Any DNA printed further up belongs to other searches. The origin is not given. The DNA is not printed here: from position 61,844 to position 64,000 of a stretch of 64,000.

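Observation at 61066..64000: Candidate anti-phage/restriction island: NYN RNase-like gene, AbrB-like regulator, PLD-nuclease/SF2-helicase fusion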

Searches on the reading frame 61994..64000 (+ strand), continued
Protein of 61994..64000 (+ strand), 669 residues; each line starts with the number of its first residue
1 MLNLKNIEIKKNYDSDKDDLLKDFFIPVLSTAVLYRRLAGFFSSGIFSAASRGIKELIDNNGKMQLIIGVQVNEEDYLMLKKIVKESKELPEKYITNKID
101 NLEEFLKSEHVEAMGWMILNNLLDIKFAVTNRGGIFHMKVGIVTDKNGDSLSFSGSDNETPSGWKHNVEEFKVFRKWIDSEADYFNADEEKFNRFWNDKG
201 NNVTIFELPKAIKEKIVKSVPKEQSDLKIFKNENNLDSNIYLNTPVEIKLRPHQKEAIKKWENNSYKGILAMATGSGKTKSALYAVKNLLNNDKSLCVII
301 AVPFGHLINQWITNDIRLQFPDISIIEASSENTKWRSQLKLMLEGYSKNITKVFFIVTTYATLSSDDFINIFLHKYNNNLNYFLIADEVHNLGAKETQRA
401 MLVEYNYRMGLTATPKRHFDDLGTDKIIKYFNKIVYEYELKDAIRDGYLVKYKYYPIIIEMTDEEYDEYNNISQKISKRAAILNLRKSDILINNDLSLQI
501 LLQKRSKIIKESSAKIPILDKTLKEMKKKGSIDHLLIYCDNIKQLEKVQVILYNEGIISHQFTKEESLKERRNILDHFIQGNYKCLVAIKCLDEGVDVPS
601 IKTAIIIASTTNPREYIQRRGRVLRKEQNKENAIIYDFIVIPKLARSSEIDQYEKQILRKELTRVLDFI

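Call 87: fold_search(model_id=the predicted structure, library=pdb)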
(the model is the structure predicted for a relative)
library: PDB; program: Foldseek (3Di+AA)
matches with E <= 10: 1652; with E <= 0.001: 871
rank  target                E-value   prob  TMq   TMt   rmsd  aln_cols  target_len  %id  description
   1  7clg_B                3.5e-22  1.00  0.31  0.27  21.1       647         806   17  Crystal structure of the ATP-dependent restriction endonuclease SauUSI (released 2021-01-20)
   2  5tnu_A                6.1e-21  1.00  0.24  0.36  20.7       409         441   25  S. tokodaii XPB II crystal structure at 3.0 Angstrom resolution (released 2017-11-01)
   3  6p4w_A                2.5e-20  1.00  0.29  0.42  10.1       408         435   25  XPB helicase in a complex with truncated Bax1 from Sulfurisphaera tokodaii at 2.96 Angstrom resolution (released 2020-06-03)
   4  6p4o_C                1.6e-19  1.00  0.30  0.43  10.3       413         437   24  Complex of XPB helicase with Bax1 endonuclease from Sulfurisphaera tokodaii at 3.15 Angstroms resolution (released 2020-06-03)
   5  6p66_A                1.7e-19  1.00  0.24  0.35  19.4       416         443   25  The crystal structure of the XPB complex with Bax1 from Archaeoglobus fulgidus at 3.0 Angstrom resolution (released 2020-06-17)
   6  2fwr_A                2.9e-19  1.00  0.23  0.35  19.8       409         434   26  Structure of Archaeoglobus Fulgidis XPB (released 2006-04-18)
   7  6p4o_E                4.8e-19  1.00  0.30  0.43  10.4       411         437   24  Complex of XPB helicase with Bax1 endonuclease from Sulfurisphaera tokodaii at 3.15 Angstroms resolution (released 2020-06-03)
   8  6p4o_A                5.7e-19  1.00  0.31  0.44  10.0       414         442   24  Complex of XPB helicase with Bax1 endonuclease from Sulfurisphaera tokodaii at 3.15 Angstroms resolution (released 2020-06-03)
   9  2fwr_C                1.0e-18  1.00  0.22  0.36  19.6       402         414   26  Structure of Archaeoglobus Fulgidis XPB (released 2006-04-18)
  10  2fwr_B                1.1e-18  1.00  0.23  0.37  19.6       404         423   25  Structure of Archaeoglobus Fulgidis XPB (released 2006-04-18)
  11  6p66_C                1.7e-18  1.00  0.24  0.34  19.5       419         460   25  The crystal structure of the XPB complex with Bax1 from Archaeoglobus fulgidus at 3.0 Angstrom resolution (released 2020-06-17)
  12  6p4f_C                2.2e-18  1.00  0.43  0.65   4.7       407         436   26  Crystal structure of the XPB-Bax1-forked DNA ternary complex (released 2020-06-17)
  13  7clg_A                3.2e-18  1.00  0.31  0.26  22.1       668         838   16  Crystal structure of the ATP-dependent restriction endonuclease SauUSI (released 2021-01-20)
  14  7o4i_7                2.4e-17  1.00  0.42  0.47   6.2       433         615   19  Yeast RNA polymerase II transcription pre-initiation complex with initial transcription bubble (released 2021-06-16)
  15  2fwr_D                2.6e-17  1.00  0.23  0.36  19.7       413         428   23  Structure of Archaeoglobus Fulgidis XPB (released 2006-04-18)
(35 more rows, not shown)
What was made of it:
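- On XPB repair helicase: The similarity is limited to the helicase fold (call 87).
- Closest known: SauUSI. Same: It is the best structural match, over 647 columns (call 87).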
